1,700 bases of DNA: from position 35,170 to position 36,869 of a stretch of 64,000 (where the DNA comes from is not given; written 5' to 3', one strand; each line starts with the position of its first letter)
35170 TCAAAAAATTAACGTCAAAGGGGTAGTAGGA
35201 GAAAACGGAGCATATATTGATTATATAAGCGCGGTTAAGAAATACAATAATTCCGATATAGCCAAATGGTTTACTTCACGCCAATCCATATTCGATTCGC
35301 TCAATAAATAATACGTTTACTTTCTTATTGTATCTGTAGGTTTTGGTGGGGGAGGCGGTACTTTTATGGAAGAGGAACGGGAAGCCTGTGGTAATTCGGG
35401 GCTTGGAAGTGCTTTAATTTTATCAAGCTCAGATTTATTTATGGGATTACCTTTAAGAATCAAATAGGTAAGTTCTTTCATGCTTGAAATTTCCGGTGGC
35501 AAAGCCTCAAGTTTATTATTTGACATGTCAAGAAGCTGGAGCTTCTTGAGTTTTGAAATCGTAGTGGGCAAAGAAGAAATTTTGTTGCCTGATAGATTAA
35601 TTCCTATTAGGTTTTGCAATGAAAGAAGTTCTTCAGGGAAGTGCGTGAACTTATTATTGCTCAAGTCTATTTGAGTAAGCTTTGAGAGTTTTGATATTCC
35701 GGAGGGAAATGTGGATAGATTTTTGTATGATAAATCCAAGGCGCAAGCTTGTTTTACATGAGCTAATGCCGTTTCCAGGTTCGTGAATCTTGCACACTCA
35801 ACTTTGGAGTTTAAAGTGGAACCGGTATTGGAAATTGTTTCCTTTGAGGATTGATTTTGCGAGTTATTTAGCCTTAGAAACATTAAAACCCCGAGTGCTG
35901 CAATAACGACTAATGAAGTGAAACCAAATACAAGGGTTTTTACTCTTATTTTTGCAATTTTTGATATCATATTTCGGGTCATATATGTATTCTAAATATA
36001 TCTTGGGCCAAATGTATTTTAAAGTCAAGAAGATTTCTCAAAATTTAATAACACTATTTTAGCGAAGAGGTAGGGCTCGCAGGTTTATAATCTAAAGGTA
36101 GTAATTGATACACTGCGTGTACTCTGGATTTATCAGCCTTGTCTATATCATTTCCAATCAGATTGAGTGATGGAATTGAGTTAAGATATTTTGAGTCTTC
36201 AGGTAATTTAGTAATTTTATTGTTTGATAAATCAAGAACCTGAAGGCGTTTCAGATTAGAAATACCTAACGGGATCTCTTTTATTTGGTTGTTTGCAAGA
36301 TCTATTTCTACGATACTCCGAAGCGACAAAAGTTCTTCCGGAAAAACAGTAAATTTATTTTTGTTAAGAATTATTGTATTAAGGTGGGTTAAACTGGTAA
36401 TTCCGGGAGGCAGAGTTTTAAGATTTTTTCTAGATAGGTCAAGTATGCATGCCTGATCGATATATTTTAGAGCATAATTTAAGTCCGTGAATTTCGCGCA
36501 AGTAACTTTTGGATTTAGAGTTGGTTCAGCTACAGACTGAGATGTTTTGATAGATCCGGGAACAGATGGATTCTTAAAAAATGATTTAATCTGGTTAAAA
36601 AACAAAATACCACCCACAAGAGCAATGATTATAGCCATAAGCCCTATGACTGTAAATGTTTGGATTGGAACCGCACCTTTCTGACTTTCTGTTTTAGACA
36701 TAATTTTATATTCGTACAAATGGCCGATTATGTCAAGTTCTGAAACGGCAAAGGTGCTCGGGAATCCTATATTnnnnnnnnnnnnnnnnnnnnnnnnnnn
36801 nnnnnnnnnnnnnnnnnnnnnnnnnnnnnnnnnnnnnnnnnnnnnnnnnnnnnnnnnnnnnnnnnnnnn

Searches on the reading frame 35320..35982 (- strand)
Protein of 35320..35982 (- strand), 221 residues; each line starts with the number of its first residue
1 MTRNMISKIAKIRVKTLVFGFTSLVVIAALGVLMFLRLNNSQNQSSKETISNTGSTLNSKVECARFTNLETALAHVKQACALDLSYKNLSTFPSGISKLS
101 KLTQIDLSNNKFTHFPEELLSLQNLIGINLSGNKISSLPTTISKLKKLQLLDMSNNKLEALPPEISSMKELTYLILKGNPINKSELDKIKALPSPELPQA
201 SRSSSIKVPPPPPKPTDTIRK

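Call 6: search_protein_families(library=pfam, proteins=[window:35320-35982:-], max_evalue=0.001)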
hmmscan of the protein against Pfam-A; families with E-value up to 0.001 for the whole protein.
window:35320-35982:- (221 aa): 5 families
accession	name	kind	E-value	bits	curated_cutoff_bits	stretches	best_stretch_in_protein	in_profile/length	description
PF13855.12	LRR_8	-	5.7e-21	74.5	27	4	105-158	6-61/61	Leucine rich repeat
PF12799.13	LRR_4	-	7.8e-13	48.7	27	2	123-162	1-40/44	Leucine Rich repeats (2 copies)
PF23598.1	LRR_14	-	1.3e-12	47.6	40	1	129-192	53-116/353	Leucine-rich repeat region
PF00560.39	LRR_1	-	2.7e-09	35.8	20.6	0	147-167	1-22/23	Leucine Rich Repeat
PF23211.1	LRR_LRWD1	-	5.9e-05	23.3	28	0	124-166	22-62/190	Leucine-rich repeat and WD repeat-containing protein 1, LRR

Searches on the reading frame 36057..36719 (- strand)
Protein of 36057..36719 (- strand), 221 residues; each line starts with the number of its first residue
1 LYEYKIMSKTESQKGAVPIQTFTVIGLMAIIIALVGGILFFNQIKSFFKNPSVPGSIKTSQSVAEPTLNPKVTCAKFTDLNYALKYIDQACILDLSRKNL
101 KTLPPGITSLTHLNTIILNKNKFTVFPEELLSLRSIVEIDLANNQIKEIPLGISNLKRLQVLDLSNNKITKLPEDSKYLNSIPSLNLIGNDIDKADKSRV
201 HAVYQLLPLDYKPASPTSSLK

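Call 6: search_protein_families(library=pfam, proteins=[window:36057-36719:-], max_evalue=0.001)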
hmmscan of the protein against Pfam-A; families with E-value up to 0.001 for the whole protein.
window:36057-36719:- (221 aa): 5 families
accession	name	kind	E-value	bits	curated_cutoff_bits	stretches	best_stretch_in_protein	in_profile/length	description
PF13855.12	LRR_8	-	1.2e-13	51.1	27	2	135-192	2-61/61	Leucine rich repeat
PF12799.13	LRR_4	-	1e-12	48.3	27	2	137-173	4-40/44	Leucine Rich repeats (2 copies)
PF23598.1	LRR_14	-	7.3e-10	38.6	40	1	140-179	53-92/353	Leucine-rich repeat region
PF00560.39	LRR_1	-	7.9e-07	28.4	20.6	0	158-175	1-19/23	Leucine Rich Repeat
PF14580.12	LRR_9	-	0.00048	20.2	30.5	0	138-192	46-100/175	Leucine-rich repeat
